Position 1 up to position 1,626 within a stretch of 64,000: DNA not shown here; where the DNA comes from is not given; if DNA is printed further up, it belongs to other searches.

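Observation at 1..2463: AT-rich island abutting xerC encodes a helicase-nuclease fusion plus a 301-aa unknown protein: candidate novel defence module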

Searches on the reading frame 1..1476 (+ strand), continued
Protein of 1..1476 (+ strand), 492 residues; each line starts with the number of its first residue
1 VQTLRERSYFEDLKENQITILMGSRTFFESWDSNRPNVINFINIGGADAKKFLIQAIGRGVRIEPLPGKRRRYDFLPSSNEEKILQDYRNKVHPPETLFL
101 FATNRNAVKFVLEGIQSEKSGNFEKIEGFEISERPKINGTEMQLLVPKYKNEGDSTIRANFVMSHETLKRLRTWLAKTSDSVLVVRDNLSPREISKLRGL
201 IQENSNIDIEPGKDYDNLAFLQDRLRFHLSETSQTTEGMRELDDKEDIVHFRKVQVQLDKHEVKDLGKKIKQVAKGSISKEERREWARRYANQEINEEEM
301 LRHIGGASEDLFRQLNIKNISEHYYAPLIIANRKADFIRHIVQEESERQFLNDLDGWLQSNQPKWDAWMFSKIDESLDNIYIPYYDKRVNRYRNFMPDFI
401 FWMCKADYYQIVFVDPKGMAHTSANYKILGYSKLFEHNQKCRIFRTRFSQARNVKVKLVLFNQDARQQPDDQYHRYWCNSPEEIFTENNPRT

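Call 52: fold_search(model_id=the predicted structure, library=pdb)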
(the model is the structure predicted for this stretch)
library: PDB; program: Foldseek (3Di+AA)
matches with E <= 10: 145; with E <= 0.001: 0
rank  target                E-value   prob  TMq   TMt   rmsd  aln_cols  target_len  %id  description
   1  8z9h_C                2.8e-01  0.04  0.10  0.07  28.2       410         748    9  Cryo-EM structure of Thogoto virus polymerase in a transcription elongation-reception conformation (released 2024-05-29)
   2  8p0g_C                3.1e-01  0.08  0.10  0.16  21.6       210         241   11  Thogoto virus polymerase in Mode A conformation and bound to 35-mer loop promoter RNA (released 2024-05-22)
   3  3n7z_E                3.3e-01  0.04  0.08  0.10  18.3       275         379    6  Crystal structure of acetyltransferase from Bacillus anthracis (released 2010-06-16)
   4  6p4o_D                3.5e-01  0.06  0.14  0.14  24.8       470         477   11  Complex of XPB helicase with Bax1 endonuclease from Sulfurisphaera tokodaii at 3.15 Angstroms resolution (released 2020-06-03)
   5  3n7z_A                4.5e-01  0.05  0.10  0.11  18.5       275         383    7  Crystal structure of acetyltransferase from Bacillus anthracis (released 2010-06-16)
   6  8z8n_C                5.7e-01  0.06  0.10  0.17  22.1       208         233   11  Cryo-EM structure of Thogoto virus polymerase in transcription pre-initiation conformation 3 (released 2024-05-29)
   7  3ffn_B                5.7e-01  0.02  0.08  0.06  17.6       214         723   10  Crystal structure of calcium-free human gelsolin (released 2009-10-06)
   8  8z90_C                6.0e-01  0.09  0.10  0.17  16.0       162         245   10  Cryo-EM structure of Thogoto virus polymerase in transcription initiation conformation 2 (released 2024-05-29)
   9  3n7z_F                6.8e-01  0.04  0.10  0.12  17.1       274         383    7  Crystal structure of acetyltransferase from Bacillus anthracis (released 2010-06-16)
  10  8z8x_C                7.2e-01  0.06  0.09  0.11  16.6       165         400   10  Cryo-EM structure of Thogoto virus polymerase in a transcription initiation conformation (released 2024-05-29)
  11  8z8j_C                7.2e-01  0.02  0.10  0.12  25.8       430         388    9  Cryo-EM structure of Thogoto virus polymerase in transcription pre-initiation conformation 2 (released 2024-05-29)
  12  8z97_C                8.1e-01  0.05  0.10  0.09  22.0       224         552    9  Cryo-EM structure of Thogoto virus polymerase in a transcription elongation conformation (released 2024-05-29)
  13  3n7z_D                1.2e+00  0.02  0.09  0.10  18.6       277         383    6  Crystal structure of acetyltransferase from Bacillus anthracis (released 2010-06-16)
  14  6jiw                  1.2e+00  0.06  0.09  0.14   9.4        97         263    8  Crystal structure of S. aureus CntK with C72S mutation (released 2019-10-16)
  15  3qoy                  1.3e+00  0.03  0.08  0.13  18.6       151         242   11  Crystal structure of ribosomal protein L1 from Aquifex aeolicus (released 2011-12-28)
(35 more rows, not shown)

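Call 79: search_protein_families(library=pfam, proteins=[L009:4078-4941:+, L009:4947-5528:+], max_evalue=0.001)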
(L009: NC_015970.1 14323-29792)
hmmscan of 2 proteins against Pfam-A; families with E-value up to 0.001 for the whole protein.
L009:4078-4941:+ (288 aa): 2 families
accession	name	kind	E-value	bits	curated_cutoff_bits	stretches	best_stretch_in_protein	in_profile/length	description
PF18144.7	SMODS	-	1.3e-06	29.2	26.5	1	17-138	21-135/164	Second Messenger Oligonucleotide or Dinucleotide Synthetase domain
PF01909.29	NTP_transf_2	-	0.00015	22.5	21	1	35-72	9-45/93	Nucleotidyltransferase domain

L009:4947-5528:+ (194 aa): 2 families
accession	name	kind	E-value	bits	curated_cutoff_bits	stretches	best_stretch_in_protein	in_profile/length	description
PF18153.7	Cap15_CD_rec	-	4.9e-35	120.9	31.2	1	76-192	1-122/122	Cap15, cyclic dinucleotide receptor domain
PF23471.1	Cap15_TM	-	2.9e-14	53.9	28.2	1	13-66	2-59/59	Cap15, TM helices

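Call 88: find_encoding_contigs(protein=P0034, flank=8000, max_places=3)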
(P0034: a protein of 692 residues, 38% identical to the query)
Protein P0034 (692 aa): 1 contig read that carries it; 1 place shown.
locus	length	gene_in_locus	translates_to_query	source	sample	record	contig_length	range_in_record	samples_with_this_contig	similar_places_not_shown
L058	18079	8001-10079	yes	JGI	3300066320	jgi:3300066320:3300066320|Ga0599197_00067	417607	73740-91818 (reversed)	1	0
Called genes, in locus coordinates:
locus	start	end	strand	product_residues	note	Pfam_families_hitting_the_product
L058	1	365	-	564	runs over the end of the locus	PF07995:GSDH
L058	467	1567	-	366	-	PF04055:Radical_SAM, PF19288:CofH_C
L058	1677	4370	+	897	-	PF01555:N6_N4_Mtase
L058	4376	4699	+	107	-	PF01909:NTP_transf_2, PF18765:Polbeta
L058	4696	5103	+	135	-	PF05168:HEPN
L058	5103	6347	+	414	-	PF04851:ResIII, PF00270:DEAD (weak), PF18766:SWI2_SNF2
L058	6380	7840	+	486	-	-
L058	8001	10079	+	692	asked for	PF27151:YagJ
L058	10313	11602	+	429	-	PF01408:GFO_IDH_MocA, PF02894:GFO_IDH_MocA_C (weak), PF22725:GFO_IDH_MocA_C3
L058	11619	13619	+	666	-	-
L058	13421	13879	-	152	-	-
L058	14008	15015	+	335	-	PF13685:Fe-ADH_2, PF00465:Fe-ADH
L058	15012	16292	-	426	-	PF00926:DHBP_synthase, PF00925:GTP_cyclohydro2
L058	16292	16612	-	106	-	-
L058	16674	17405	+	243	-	-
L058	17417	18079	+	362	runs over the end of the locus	PF00437:T2SSE, PF13401:AAA_22 (faint)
